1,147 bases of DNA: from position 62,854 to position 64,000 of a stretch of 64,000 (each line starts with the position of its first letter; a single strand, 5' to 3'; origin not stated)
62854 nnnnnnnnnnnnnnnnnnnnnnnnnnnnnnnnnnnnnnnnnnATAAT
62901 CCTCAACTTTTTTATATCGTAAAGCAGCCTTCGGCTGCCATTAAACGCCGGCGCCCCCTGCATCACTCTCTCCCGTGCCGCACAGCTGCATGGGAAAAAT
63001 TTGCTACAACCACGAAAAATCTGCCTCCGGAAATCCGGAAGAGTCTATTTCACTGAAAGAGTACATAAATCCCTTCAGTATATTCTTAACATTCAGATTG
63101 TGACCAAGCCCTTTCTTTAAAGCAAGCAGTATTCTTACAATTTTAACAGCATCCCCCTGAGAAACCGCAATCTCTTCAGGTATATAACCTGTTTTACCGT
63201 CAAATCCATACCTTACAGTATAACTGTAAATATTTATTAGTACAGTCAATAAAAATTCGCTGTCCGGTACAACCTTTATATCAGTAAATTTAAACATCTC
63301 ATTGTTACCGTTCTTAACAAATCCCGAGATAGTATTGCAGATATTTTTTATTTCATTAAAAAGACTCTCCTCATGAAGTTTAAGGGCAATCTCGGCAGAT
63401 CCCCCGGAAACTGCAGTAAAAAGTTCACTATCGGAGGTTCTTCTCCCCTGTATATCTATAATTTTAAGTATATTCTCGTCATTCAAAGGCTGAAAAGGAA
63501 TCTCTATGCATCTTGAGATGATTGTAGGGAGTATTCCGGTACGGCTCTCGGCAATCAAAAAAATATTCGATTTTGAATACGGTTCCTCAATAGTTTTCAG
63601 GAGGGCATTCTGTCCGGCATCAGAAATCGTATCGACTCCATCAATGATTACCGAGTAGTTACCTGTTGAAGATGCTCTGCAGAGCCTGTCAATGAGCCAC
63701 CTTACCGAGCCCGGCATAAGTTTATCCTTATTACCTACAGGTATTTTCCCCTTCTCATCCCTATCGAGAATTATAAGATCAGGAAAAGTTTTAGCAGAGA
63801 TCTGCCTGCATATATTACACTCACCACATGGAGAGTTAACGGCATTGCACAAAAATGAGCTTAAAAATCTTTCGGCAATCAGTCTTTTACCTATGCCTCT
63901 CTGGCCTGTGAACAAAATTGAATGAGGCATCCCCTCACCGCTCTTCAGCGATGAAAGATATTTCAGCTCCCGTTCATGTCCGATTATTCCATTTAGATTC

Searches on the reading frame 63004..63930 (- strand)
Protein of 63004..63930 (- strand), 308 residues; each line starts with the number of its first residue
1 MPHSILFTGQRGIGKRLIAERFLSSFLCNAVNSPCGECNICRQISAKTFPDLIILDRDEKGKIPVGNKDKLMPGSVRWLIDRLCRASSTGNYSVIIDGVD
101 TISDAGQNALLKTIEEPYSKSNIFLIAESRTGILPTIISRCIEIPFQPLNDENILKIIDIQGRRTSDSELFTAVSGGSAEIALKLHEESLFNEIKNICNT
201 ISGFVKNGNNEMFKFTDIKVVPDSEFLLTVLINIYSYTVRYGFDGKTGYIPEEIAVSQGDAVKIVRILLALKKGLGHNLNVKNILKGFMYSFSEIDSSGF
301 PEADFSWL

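Call 58: search_protein_families(library=pfam, proteins=[window:63004-63930:-], max_evalue=0.00001)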
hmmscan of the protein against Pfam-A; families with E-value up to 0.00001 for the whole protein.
window:63004-63930:- (308 aa): 1 family
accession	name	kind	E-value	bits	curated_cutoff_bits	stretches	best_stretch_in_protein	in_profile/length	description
PF13177.12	DNA_pol3_delta2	-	2.2e-33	115.9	27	1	1-149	18-160/161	DNA polymerase III, delta subunit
